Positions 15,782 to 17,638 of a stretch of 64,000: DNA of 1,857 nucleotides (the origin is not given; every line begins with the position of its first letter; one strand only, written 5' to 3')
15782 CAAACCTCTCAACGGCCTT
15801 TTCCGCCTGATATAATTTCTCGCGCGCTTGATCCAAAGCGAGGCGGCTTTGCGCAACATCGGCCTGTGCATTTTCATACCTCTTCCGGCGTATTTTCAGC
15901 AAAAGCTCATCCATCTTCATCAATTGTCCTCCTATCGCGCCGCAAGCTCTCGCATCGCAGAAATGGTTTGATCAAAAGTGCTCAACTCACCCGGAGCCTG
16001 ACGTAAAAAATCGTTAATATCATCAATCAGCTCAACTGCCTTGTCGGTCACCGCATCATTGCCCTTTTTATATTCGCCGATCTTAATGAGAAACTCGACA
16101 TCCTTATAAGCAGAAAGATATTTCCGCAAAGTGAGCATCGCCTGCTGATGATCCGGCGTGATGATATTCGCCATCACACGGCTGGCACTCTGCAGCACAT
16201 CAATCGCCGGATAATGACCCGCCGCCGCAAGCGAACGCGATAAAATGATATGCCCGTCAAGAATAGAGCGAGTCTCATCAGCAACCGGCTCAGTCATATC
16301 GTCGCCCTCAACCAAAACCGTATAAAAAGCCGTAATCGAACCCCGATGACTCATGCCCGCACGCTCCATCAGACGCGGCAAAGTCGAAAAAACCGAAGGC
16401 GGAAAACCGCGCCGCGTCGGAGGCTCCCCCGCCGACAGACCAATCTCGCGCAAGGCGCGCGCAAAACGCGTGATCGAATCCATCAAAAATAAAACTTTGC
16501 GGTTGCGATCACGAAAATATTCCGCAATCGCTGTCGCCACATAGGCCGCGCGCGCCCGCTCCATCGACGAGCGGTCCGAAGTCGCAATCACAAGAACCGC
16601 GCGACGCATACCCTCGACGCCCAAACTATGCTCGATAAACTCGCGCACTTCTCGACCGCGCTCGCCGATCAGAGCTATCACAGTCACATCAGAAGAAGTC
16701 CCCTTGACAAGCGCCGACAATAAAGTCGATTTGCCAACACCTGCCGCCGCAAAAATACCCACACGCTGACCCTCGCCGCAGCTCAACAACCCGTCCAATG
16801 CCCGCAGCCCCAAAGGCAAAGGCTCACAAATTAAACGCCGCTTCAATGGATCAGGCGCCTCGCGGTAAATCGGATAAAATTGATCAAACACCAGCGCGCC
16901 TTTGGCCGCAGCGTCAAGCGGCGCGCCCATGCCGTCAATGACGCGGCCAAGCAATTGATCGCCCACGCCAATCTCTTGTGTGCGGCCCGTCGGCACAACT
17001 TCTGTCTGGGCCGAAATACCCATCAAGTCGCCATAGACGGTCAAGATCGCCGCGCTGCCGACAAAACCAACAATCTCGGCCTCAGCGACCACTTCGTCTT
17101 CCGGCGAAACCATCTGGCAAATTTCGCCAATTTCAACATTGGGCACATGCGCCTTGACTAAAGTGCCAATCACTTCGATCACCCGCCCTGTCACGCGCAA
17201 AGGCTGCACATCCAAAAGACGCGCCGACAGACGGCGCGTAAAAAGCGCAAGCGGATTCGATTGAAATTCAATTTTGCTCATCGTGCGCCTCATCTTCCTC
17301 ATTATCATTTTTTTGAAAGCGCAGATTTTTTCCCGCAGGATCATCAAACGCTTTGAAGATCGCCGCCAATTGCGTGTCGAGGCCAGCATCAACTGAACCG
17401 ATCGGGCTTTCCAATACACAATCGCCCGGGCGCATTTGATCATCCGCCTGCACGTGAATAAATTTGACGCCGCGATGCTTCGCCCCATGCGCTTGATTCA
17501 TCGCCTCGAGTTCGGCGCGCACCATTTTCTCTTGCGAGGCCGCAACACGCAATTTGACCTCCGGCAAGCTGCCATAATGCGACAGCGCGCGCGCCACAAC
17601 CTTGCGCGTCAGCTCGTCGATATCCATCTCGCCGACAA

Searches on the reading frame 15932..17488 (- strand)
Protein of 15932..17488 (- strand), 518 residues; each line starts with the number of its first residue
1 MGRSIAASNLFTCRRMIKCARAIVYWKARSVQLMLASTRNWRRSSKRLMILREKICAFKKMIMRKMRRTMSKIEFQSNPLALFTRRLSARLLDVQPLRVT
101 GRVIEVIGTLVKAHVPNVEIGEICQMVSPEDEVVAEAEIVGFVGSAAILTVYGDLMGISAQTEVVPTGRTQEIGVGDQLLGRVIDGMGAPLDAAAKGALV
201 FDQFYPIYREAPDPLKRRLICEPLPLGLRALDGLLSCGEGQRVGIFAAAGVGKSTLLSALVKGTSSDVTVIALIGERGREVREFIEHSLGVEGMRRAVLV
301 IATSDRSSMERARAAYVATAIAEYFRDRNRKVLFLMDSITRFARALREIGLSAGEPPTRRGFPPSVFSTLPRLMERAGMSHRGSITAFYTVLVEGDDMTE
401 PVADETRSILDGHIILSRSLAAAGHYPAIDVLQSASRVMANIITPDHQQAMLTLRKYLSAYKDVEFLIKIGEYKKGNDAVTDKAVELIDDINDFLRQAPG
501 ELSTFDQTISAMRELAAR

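Call 23: search_protein_families(library=pfam, proteins=[window:15932-17488:-], max_evalue=0.01)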
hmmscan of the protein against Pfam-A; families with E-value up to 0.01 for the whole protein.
window:15932-17488:- (518 aa): 4 families
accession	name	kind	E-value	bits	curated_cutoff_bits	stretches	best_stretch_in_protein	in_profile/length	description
PF00006.31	ATP-synt_ab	-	1.5e-87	293.1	29.5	1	227-436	1-213/213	ATP synthase alpha/beta family, nucleotide-binding domain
PF18269.6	T3SS_ATPase_C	-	5.9e-24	84.2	22.7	1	444-514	2-72/72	T3SS EscN ATPase C-terminal domain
PF02874.29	ATP-synt_ab_N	-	1.9e-06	28.7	20.9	1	103-168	1-69/69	ATP synthase alpha/beta family, beta-barrel domain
PF00005.33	ABC_tran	-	0.0054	17.8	25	0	235-269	6-40/137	ABC transporter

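Call 42: search_solved_structures(query=window:15932-17488:-, max_evalue=1e-60)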
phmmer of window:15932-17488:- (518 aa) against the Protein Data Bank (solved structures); distinct sequences matched with E-value up to 1e-60: 25.
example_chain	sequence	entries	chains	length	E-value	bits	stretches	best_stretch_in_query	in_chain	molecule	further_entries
9e58_A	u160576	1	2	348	2.4e-143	481.8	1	171-515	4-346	Type 3 secretion system ATPase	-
9dmd_A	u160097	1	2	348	1.7e-142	479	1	171-515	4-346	Type 3 secretion system ATPase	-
6njo_A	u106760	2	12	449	1.1e-121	410.3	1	97-514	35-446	Translocator EscN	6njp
2obl_A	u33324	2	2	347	1.1e-115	390.6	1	171-514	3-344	EscN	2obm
4nph_A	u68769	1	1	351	1.1e-113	383.9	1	172-506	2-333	Probable secretion system apparatus ATP synthase SsaN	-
9wd4_A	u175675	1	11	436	4.1e-106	359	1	106-516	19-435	Type 3 secretion system ATPase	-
9wf0_A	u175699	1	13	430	4.5e-106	358.9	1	106-516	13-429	Type 3 secretion system ATPase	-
6rad_A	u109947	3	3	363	7.9e-98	331.7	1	168-516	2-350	Secretory apparatus ATP synthase (Associated with virulence) | ATP synthase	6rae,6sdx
5b0o_A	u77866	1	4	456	9.1e-97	328.2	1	90-512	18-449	Flagellum-specific ATP synthase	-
2dpy_A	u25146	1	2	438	2e-96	327.1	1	97-512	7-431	Flagellum-specific ATP synthase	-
5ybh_A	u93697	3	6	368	9.3e-93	315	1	163-512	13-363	Probable ATP synthase SpaL/MxiB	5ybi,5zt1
5swj_A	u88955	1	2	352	2.2e-91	310.5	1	175-512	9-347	Probable ATP synthase SpaL/MxiB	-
6n74_A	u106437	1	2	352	1.1e-90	308.2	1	175-512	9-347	ATP synthase SpaL/MxiB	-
6n6z_A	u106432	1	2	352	1.1e-90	308.2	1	175-512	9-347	Probable ATP synthase SpaL/MxiB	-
6n76_A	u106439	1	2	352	1.1e-90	308.2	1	175-512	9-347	ATP synthase SpaL/MxiB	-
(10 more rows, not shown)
